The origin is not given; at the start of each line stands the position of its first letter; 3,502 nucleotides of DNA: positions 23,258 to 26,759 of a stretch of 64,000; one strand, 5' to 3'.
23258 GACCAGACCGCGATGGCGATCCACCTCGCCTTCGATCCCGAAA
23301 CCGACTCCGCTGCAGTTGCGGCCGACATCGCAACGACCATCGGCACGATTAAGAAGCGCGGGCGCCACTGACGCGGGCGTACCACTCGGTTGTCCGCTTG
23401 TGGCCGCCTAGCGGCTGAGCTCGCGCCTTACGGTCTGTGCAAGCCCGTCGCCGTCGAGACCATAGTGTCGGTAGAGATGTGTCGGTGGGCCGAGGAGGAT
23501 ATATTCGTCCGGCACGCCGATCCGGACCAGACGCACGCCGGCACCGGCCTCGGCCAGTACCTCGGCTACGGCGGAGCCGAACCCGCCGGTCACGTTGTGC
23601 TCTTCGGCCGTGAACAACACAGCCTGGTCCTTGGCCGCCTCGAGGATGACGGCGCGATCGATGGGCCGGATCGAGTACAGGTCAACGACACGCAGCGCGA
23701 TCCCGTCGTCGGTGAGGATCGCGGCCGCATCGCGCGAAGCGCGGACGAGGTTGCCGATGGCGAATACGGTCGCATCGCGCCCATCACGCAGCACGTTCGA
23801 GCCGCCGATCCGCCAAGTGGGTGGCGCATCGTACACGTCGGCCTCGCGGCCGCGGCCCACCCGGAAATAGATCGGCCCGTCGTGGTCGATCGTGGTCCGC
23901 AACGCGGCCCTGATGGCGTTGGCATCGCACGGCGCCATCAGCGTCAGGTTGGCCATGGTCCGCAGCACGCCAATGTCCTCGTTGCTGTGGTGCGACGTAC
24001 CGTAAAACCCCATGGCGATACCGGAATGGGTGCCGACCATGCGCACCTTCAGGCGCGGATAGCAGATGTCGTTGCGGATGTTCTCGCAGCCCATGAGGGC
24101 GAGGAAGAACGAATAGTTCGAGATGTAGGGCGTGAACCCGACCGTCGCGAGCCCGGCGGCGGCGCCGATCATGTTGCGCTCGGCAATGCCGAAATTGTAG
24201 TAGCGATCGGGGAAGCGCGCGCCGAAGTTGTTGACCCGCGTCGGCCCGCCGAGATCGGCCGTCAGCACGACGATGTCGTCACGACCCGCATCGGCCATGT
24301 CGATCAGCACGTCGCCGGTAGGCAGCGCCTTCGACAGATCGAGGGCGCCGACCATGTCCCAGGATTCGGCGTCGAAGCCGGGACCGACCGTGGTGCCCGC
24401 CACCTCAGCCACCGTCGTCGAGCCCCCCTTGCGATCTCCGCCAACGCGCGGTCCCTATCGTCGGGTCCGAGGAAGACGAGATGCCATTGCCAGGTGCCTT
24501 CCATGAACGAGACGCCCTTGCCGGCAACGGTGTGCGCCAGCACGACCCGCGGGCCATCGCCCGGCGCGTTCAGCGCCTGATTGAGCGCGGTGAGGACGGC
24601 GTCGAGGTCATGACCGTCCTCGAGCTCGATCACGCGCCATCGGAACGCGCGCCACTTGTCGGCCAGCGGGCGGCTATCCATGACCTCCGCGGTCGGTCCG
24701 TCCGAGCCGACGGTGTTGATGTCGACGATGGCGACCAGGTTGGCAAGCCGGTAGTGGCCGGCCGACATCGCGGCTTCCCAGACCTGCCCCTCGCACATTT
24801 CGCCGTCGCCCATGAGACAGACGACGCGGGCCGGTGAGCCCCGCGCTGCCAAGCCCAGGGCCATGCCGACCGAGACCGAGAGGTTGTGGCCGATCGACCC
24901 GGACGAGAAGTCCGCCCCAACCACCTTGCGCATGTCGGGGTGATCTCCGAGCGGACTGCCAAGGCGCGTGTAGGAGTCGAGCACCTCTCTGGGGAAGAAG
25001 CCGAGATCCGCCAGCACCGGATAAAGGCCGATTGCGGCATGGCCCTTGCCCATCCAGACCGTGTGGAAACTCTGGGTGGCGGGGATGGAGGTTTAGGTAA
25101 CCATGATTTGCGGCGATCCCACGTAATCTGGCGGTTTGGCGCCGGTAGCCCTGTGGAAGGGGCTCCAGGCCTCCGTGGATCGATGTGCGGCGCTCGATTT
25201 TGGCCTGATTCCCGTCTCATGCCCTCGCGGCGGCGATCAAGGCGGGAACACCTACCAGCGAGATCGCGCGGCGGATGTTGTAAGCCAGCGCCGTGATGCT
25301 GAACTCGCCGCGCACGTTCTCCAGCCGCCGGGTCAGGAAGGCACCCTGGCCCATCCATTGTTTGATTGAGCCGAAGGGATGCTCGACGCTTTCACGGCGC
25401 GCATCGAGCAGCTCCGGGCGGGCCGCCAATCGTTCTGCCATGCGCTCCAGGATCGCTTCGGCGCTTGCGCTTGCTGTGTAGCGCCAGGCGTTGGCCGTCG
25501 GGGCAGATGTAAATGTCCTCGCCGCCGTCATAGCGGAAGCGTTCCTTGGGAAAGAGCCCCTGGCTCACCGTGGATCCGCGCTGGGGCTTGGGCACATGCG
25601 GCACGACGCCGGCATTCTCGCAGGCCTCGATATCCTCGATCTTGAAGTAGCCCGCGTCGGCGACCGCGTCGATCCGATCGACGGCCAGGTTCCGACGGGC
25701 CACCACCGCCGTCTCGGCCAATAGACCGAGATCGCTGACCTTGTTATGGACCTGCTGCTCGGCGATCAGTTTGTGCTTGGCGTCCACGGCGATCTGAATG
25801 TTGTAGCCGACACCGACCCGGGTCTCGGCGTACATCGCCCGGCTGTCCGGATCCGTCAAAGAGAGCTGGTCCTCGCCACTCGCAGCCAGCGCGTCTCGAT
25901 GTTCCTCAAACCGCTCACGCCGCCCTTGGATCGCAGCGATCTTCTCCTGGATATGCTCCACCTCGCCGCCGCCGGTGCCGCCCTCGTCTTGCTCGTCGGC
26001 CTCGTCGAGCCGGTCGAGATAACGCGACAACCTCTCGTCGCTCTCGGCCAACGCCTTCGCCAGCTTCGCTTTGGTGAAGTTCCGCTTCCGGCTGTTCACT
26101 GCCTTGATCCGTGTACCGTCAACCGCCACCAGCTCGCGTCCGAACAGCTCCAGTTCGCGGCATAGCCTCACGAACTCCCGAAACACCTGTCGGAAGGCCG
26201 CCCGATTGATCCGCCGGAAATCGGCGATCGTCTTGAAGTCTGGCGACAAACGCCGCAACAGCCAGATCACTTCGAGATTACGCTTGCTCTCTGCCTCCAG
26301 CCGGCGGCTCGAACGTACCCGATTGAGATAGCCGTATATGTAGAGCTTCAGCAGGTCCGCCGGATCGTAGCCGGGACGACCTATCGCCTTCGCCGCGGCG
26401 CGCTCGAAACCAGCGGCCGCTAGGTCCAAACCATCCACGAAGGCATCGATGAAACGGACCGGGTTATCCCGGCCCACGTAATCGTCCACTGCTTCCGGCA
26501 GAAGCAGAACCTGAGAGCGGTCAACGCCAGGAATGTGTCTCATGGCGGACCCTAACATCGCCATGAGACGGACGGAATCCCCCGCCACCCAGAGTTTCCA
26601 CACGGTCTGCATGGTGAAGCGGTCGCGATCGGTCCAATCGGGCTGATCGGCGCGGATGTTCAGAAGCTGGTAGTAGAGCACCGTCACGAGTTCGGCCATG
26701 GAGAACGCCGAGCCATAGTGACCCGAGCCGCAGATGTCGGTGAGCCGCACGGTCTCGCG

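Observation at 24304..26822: IS1182-family element cleanly inserted into the transketolase N-terminal subunit gene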

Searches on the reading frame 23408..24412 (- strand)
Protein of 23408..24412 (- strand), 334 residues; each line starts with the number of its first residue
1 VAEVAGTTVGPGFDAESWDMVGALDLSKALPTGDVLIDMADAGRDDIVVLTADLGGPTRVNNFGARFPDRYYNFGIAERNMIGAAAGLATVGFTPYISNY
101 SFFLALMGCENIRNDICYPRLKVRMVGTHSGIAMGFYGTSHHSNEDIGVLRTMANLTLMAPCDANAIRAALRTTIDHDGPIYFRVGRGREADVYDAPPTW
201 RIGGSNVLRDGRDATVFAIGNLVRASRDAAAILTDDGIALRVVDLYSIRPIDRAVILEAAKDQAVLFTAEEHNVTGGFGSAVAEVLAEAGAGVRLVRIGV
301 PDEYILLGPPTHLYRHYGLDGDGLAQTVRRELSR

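Call 5: search_protein_families(library=pfam, proteins=[window:23408-24412:-], max_evalue=0.01)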
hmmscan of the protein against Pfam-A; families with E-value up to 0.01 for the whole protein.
window:23408-24412:- (334 aa): 2 families
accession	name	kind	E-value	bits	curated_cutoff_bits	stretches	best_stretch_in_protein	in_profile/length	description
PF02779.29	Transket_pyr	-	3.3e-32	112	27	1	44-188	20-170/174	Transketolase, pyrimidine binding domain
PF02780.25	Transketolase_C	-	5.5e-27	94.6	25.9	1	205-322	3-122/124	Transketolase, C-terminal domain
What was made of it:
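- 23408..24412 (-): tktC, the C-terminal subunit gene of the split transketolase. It appears intact. Its likely start is the GTG at 24403, which is ATG in the orthologue. Pfam PF02779 and PF02780 (call 5).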

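Call 44: search_protein_families(library=ncbifam, proteins=[window:23411-24412:-], max_evalue=0.00001)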
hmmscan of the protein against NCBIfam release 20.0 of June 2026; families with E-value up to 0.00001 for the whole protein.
window:23411-24412:- (334 aa): 9 families
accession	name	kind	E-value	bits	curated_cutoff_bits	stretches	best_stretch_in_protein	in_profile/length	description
NF004559.0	PRK05899.2-5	equivalog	7.5e-63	212.7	488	1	42-332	333-624/627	transketolase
TIGR00204.1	dxs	equivalog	4.9e-53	180.6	465.95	1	32-332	316-615/616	1-deoxy-D-xylulose-5-phosphate synthase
NF004556.0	PRK05899.2-2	equivalog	2.2e-39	135.3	575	1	38-332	334-638/639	transketolase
NF003933.0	PRK05444.2-2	equivalog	1.2e-32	113.2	395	1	44-331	310-604/606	1-deoxy-D-xylulose-5-phosphate synthase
NF008968.0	PRK12315.1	subfamily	1.4e-26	92.9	510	1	44-329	296-578/582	1-deoxy-D-xylulose-5-phosphate synthase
NF006667.0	PRK09212.1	subfamily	9.9e-21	74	321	1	68-289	50-279/327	pyruvate dehydrogenase complex E1 component subunit beta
NF008854.0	PRK11892.1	equivalog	7.4e-16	57.8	454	1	70-288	190-417/464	pyruvate dehydrogenase complex E1 component subunit beta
TIGR00232.1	tktlase_bact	equivalog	9.6e-13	47.4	682.25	1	68-252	395-581/654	transketolase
NF004558.0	PRK05899.2-4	equivalog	6.7e-09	34.7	788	1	53-251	371-575/651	transketolase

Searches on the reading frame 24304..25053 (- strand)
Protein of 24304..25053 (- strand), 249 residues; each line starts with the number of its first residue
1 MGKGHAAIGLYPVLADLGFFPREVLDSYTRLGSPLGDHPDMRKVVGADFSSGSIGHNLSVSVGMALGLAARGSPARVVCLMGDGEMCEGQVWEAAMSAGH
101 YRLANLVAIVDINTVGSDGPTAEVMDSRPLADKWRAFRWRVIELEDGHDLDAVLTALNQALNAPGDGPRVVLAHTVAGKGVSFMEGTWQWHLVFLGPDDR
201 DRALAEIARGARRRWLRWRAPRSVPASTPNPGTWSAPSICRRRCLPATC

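Call 5: search_protein_families(library=pfam, proteins=[window:24304-25053:-], max_evalue=0.01)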
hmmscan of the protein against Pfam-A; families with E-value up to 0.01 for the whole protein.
window:24304-25053:- (249 aa): 3 families
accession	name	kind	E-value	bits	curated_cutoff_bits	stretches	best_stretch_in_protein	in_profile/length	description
PF00456.26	Transketolase_N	-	1.1e-25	90.8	22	1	3-199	62-267/334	Transketolase, thiamine diphosphate binding domain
PF13292.11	DXP_synthase_N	-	3e-07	30.4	21.2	1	49-114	108-172/274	1-deoxy-D-xylulose-5-phosphate synthase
PF00676.26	E1_dh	-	9.7e-06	25.2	22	1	51-161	100-208/300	Dehydrogenase E1 component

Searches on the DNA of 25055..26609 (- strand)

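Call 6: search_dna_similar(query=window:25055-26609:-, collection=plasmids, mode=near, max_rows=30)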
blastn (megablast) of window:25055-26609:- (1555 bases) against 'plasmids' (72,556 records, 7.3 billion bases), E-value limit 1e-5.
Records with a match: 6; places in all: 6; records where one place covers at least 80% of the query: 0.
Best place of each record, by identity: 60-80% 6.
By first word of the organism name: Rhizobium 3; Agrobacterium 3.
By predicted mobility (MOB-suite, as given by PLSDB): conjugative 3; non-mobilizable 3.
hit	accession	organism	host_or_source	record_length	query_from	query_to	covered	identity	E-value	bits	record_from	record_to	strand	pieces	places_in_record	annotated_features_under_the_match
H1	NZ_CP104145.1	Rhizobium sullae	Sulla coronaria,cell culture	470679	103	1065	62%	72.5%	2e-71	278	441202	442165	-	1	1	transposase (x2)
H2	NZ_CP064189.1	Rhizobium sp. 007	Onobrychis viciifolia,cell culture,root ...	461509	193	1111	59%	71.6%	2e-52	215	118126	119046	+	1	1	transposase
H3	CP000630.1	Rhizobium rhizogenes K84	-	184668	793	1111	21%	73.8%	6e-22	113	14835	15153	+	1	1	conserved hypothetical protein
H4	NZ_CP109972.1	Agrobacterium salinitolerans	-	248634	793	1111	21%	73.8%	6e-22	113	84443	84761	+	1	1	IS1182 family transposase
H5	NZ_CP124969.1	Agrobacterium tumefaciens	Cherry,cell culture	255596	793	1111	21%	73.8%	6e-22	113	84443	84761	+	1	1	IS1182 family transposase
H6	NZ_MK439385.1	Agrobacterium tumefaciens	Kerr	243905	799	1111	20%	73.9%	6e-22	113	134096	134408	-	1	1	IS1182 family transposase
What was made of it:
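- Closest known: IS1182 family of insertion sequences. Different: The closest plasmid-borne relatives are only about 72% identical at the DNA level (call 6), so it is an undescribed member.
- Tried and rejected: Megablast of the IS against plasmids gave only partial hits of 74% identity or less, in Rhizobium and Agrobacterium (call 6).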

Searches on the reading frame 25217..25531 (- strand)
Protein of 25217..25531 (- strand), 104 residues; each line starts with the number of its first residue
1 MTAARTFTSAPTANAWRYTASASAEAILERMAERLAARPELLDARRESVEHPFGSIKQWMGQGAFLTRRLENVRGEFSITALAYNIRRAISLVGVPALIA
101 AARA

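Call 5: search_protein_families(library=pfam, proteins=[window:25217-25531:-], max_evalue=0.01)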
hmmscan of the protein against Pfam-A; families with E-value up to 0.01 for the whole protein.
window:25217-25531:- (104 aa): 2 families
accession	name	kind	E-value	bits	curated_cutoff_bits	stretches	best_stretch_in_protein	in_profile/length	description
PF13751.12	DDE_Tnp_1_6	-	2.9e-06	28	25.1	1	21-89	54-124/125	Transposase DDE domain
PF01609.27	DDE_Tnp_1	-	3.1e-05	24.3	23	1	44-86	158-200/200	Transposase DDE domain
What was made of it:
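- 25217..25459 (-): Out-of-frame C-terminal remnant of the transposase. It contains the R-x3-E-x6-K motif (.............). PF13751 DDE_Tnp_1_6 (call 5).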

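Call 44: search_protein_families(library=ncbifam, proteins=[window:25220-25531:-], max_evalue=0.00001)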
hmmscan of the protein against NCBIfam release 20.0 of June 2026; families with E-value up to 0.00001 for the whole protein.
window:25220-25531:- (104 aa): 1 family
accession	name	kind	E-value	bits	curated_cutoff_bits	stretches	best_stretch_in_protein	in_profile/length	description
NF033551.1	transpos_IS1182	equivalog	7.7e-15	54.7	270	1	15-91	410-487/488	IS1182 family transposase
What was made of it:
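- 25217..25459 (-): NF033551 model positions 410-487 (call 44).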
